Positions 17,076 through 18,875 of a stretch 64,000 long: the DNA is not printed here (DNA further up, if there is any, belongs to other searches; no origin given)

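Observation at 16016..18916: A ~2.9 kb lower-GC segment carrying a LysR regulator and a Tat-exported flavoprotein reductase, bounded by 51-bp direct repeats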

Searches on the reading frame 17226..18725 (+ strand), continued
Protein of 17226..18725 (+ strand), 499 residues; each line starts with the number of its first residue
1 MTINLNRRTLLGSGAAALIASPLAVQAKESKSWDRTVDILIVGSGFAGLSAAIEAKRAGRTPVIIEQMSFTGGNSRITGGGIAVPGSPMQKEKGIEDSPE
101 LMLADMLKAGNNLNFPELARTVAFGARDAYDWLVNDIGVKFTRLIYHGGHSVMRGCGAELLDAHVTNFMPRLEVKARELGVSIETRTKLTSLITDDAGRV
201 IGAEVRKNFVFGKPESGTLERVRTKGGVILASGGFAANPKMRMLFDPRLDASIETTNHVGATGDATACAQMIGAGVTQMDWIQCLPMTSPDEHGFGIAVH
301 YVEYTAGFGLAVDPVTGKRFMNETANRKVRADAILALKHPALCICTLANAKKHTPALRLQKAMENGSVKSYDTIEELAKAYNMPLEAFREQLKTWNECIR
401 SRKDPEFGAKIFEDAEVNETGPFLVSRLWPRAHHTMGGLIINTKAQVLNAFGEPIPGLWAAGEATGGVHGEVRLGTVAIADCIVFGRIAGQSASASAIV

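Call 34: find_encoding_contigs(protein=P0053, flank=10000, max_places=3)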
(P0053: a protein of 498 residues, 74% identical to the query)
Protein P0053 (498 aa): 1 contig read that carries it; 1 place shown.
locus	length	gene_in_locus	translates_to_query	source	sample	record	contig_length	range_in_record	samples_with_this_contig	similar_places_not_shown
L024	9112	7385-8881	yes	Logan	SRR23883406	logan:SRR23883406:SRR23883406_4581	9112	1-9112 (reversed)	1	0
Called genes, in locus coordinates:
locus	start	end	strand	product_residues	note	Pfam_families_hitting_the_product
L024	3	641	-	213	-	?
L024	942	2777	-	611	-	PF13522:GATase_6, PF13537:GATase_7, PF01380:SIS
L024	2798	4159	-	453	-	PF00483:NTP_transferase, PF01128:IspD, PF12804:NTP_transf_3, PF00132:Hexapep (weak), PF25087:GMPPB_C, PF25084:LbH_EIF2B (weak), PF00132:Hexapep, PF14602:Hexapep_2 (weak)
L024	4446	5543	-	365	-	PF01546:Peptidase_M20, PF07687:M20_dimer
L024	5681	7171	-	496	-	PF01946:Thi4 (faint), PF00890:FAD_binding_2, PF01266:DAO, PF03486:HI0933_like (weak), PF07992:Pyr_redox_2 (weak), PF12831:FAD_oxidored, PF13450:NAD_binding_8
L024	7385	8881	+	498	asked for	PF00890:FAD_binding_2, PF01266:DAO, PF03486:HI0933_like (faint), PF07992:Pyr_redox_2, PF12831:FAD_oxidored (weak)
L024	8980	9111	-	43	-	?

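Call 40: search_solved_structures(query=window:17226-18725:+, max_evalue=1e-10, show_alignments=3)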
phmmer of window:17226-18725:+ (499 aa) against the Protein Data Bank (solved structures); distinct sequences matched with E-value up to 1e-10: 32.
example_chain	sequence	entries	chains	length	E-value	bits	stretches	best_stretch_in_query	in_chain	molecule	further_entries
6t85_A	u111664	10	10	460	2.1e-81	277.4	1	35-494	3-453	Urocanate reductase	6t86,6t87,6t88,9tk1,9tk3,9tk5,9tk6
1d4c_A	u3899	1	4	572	5.7e-70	239.7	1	34-495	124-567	FLAVOCYTOCHROME C FUMARATE REDUCTASE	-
1d4d_A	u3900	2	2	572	5.4e-69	236.5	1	34-495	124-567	FLAVOCYTOCHROME C FUMARATE REDUCTASE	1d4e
1e39_A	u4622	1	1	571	5.5e-65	223.3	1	31-494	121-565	FUMARATE REDUCTASE FLAVOPROTEIN SUBUNIT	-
1p2e_A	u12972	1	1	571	8.6e-65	222.6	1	31-494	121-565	flavocytochrome c3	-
2b7s_A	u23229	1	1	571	8.7e-65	222.6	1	31-494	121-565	Fumarate reductase flavoprotein subunit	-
1p2h_A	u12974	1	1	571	8.7e-65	222.6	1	31-494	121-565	flavocytochrome c3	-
1qjd_A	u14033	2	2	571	8.7e-65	222.6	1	31-494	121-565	FLAVOCYTOCHROME C3 | Fumarate reductase flavoprotein subunit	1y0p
1q9i_A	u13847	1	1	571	1.1e-64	222.3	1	31-494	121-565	flavocytochrome c3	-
1qo8_A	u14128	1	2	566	1.2e-64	222.2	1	34-497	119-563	FLAVOCYTOCHROME C3 FUMARATE REDUCTASE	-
2b7r_A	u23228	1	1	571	1.8e-64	221.6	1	31-494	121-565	Fumarate reductase flavoprotein subunit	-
1jry_A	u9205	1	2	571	2e-64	221.4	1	31-494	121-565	FLAVOCYTOCHROME C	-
1ksu_A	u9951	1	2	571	5.2e-64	220.1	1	31-494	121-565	flavocytochrome c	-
1jrx_A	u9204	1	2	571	5.9e-64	219.9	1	31-494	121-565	FLAVOCYTOCHROME C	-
1jrz_A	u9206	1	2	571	6e-64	219.8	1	31-494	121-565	FLAVOCYTOCHROME C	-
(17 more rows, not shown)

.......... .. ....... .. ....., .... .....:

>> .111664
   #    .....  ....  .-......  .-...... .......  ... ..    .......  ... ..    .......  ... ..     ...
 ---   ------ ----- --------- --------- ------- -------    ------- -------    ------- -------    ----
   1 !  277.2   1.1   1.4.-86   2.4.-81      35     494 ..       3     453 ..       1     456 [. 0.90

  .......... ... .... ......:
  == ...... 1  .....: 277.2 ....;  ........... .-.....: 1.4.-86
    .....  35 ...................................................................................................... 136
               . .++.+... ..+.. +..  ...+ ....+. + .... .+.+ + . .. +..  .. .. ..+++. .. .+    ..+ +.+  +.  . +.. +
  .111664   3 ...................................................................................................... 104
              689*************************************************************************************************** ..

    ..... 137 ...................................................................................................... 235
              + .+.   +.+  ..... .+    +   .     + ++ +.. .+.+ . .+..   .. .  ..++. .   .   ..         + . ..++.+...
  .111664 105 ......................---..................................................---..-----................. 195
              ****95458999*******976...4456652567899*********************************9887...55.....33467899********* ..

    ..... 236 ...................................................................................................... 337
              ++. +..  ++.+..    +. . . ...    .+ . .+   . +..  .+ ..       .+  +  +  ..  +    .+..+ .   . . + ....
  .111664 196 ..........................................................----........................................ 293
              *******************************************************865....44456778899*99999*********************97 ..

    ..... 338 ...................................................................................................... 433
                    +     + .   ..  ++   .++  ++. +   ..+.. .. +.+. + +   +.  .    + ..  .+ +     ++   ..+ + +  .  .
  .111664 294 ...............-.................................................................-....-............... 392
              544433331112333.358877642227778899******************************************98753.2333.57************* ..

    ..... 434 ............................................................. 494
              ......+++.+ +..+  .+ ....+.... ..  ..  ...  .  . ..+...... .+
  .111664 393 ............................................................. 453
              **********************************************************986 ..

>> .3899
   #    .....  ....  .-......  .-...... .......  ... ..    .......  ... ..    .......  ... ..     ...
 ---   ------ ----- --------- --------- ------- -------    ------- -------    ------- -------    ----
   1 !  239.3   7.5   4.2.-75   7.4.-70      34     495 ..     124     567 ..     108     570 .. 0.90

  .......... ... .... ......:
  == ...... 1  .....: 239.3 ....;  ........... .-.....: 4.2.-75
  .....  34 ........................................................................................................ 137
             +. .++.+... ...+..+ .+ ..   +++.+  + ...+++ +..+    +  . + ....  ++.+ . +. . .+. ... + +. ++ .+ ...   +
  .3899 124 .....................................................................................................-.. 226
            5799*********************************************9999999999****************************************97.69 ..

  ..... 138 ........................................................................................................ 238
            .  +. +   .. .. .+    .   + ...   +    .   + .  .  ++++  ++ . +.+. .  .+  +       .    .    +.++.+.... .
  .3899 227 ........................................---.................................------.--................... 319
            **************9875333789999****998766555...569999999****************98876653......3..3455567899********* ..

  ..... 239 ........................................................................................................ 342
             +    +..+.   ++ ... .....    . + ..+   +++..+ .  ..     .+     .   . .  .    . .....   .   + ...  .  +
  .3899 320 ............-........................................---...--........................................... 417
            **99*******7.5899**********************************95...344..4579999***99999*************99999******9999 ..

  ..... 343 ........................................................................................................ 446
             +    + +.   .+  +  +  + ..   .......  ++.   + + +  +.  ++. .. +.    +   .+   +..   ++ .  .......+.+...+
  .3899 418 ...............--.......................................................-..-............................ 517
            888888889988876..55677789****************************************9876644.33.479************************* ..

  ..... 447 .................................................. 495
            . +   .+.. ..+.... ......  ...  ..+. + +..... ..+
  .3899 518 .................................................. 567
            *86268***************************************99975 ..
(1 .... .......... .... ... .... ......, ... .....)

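Call 41: search_protein_families(library=ncbifam, proteins=[window:17226-18725:+])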
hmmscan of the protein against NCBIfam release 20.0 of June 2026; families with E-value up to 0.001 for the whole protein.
window:17226-18725:+ (499 aa): 60 families (the best 25 are shown)
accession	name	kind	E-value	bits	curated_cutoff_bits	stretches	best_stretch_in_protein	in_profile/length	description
TIGR01813.1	flavo_cyto_c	subfamily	1e-133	446.3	285.45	1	38-491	1-444/444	flavocytochrome c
NF005064.0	PRK06481.1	equivalog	4e-77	260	542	1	34-495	59-501/506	flavocytochrome c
NF005510.0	PRK07121.1-3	subfamily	5.6e-55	187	481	2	168-496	182-489/492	FAD-binding protein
NF009478.0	PRK12844.1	equivalog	4.5e-52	177.1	789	2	175-496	219-551/559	3-ketosteroid-delta-1-dehydrogenase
NF005511.0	PRK07121.1-4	equivalog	6.2e-51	173.4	466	2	217-496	260-542/553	FAD-binding protein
NF009473.0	PRK12835.1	subfamily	2.8e-44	151.6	837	3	29-103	4-78/585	FAD-binding protein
NF005512.0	PRK07121.1-5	subfamily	1.6e-42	145.7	812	2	172-494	188-487/489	FAD-binding protein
NF004789.0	PRK06134.1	subfamily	2.5e-42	145.2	747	2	167-495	218-569/581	FAD-dependent oxidoreductase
NF005509.0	PRK07121.1-2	subfamily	1.8e-40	139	630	2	219-497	249-525/527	FAD-binding protein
NF009477.0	PRK12843.1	equivalog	4.8e-38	131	758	2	168-495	223-570/578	FAD-dependent oxidoreductase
NF006130.0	PRK08274.1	equivalog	1e-37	130.1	369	1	35-497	4-462/467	FAD-dependent tricarballylate dehydrogenase TcuA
NF053717.1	VnlPnlRedVprA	equivalog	1e-36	126.8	600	2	36-285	6-243/481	vinyl phenol reductase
NF005882.1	PRK07843.1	equivalog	1.9e-36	125.7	788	3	169-325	205-348/547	3-oxosteroid 1-dehydrogenase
NF005508.0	PRK07121.1-1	equivalog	2.1e-35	122.3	537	2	172-497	182-494/497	FAD-binding protein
NF009474.0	PRK12837.1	equivalog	3.8e-32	111.8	675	2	181-489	189-504/513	FAD-binding protein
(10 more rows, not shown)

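Call 56: find_encoding_contigs(protein=P0050, flank=5000, max_places=5)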
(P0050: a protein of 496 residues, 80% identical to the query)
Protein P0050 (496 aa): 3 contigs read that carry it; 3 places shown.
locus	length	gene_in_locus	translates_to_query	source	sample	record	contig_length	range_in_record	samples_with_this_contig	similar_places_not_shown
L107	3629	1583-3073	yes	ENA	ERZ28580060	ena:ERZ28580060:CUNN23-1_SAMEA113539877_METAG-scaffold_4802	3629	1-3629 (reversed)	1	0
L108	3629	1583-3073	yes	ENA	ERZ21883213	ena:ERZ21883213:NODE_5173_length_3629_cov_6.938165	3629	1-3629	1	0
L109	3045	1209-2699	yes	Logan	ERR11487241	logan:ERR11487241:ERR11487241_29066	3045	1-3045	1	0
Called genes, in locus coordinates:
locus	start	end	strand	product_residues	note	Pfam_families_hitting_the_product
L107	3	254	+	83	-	?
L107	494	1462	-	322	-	PF00126:HTH_1, PF03466:LysR_substrate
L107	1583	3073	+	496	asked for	PF00890:FAD_binding_2, PF01266:DAO (weak), PF03486:HI0933_like (faint), PF12831:FAD_oxidored, PF13450:NAD_binding_8 (faint)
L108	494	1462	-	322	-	PF00126:HTH_1, PF03466:LysR_substrate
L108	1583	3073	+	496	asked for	PF00890:FAD_binding_2, PF01266:DAO (weak), PF03486:HI0933_like (faint), PF12831:FAD_oxidored, PF13450:NAD_binding_8 (faint)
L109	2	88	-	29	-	?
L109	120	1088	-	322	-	PF00126:HTH_1, PF03466:LysR_substrate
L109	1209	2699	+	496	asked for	PF00890:FAD_binding_2, PF01266:DAO (weak), PF03486:HI0933_like (faint), PF12831:FAD_oxidored, PF13450:NAD_binding_8 (faint)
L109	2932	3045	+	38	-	?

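Call 57: find_encoding_contigs(protein=P0048, flank=5000, max_places=4)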
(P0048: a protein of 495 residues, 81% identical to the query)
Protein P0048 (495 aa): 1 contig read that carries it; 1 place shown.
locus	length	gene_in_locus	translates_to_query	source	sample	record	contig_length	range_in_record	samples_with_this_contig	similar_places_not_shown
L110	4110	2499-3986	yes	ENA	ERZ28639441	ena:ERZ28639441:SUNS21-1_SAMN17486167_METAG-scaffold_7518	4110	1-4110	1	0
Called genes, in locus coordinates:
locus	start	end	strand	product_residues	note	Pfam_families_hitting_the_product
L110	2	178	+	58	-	?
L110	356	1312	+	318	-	-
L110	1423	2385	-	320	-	PF00126:HTH_1, PF03466:LysR_substrate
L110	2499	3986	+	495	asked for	PF00890:FAD_binding_2, PF01266:DAO (weak), PF03486:HI0933_like (faint), PF12831:FAD_oxidored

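Call 59: search_protein_families(library=pfam, proteins=[L107:3-254:+, L110:356-1312:+], max_evalue=0.01)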
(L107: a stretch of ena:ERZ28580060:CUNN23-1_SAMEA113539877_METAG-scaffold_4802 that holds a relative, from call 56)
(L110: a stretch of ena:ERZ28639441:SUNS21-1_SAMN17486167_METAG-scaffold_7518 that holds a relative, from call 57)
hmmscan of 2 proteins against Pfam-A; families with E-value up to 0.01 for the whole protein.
L107:3-254:+ (83 aa): 2 families
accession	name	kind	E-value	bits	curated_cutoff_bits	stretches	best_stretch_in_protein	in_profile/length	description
PF01609.27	DDE_Tnp_1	-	1.5e-05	25.3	23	1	23-69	138-200/200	Transposase DDE domain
PF13751.12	DDE_Tnp_1_6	-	3.6e-05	24.5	25.1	1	23-72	74-124/125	Transposase DDE domain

L110:356-1312:+ (318 aa): 0 families

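Call 65: search_protein_families(library=padloc, proteins=[L001:2504-3724:+, L001:3715-4815:+, L001:4860-5549:+, L001:5641-7062:+, L001:7052-8305:+], max_evalue=0.001)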
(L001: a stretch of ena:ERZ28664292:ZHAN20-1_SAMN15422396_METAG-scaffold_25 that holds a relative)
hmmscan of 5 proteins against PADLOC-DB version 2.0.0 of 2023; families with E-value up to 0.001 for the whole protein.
L001:2504-3724:+ (406 aa): 0 families

L001:3715-4815:+ (366 aa): 0 families

L001:4860-5549:+ (229 aa): 0 families

L001:5641-7062:+ (473 aa): 0 families

L001:7052-8305:+ (417 aa): 0 families

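Call 66: search_protein_families(library=pfam, proteins=[L001:2504-3724:+, L001:3715-4815:+, L001:4860-5549:+, L001:5641-7062:+, L001:7052-8305:+], max_evalue=0.01)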
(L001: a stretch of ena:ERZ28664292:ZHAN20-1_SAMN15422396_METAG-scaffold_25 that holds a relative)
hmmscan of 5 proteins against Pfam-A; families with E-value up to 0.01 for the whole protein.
L001:2504-3724:+ (406 aa): 0 families

L001:3715-4815:+ (366 aa): 0 families

L001:4860-5549:+ (229 aa): 0 families

L001:5641-7062:+ (473 aa): 1 family
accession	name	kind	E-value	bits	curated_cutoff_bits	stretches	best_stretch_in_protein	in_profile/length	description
PF20891.2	DUF6844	-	1.6e-18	67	27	1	161-252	2-93/97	Domain of unknown function (DUF6844)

L001:7052-8305:+ (417 aa): 1 family
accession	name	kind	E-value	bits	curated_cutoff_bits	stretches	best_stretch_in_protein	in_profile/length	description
PF03783.19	CsgG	-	1.8e-05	24.6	20.8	1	154-277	31-158/210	Curli production assembly/transport component CsgG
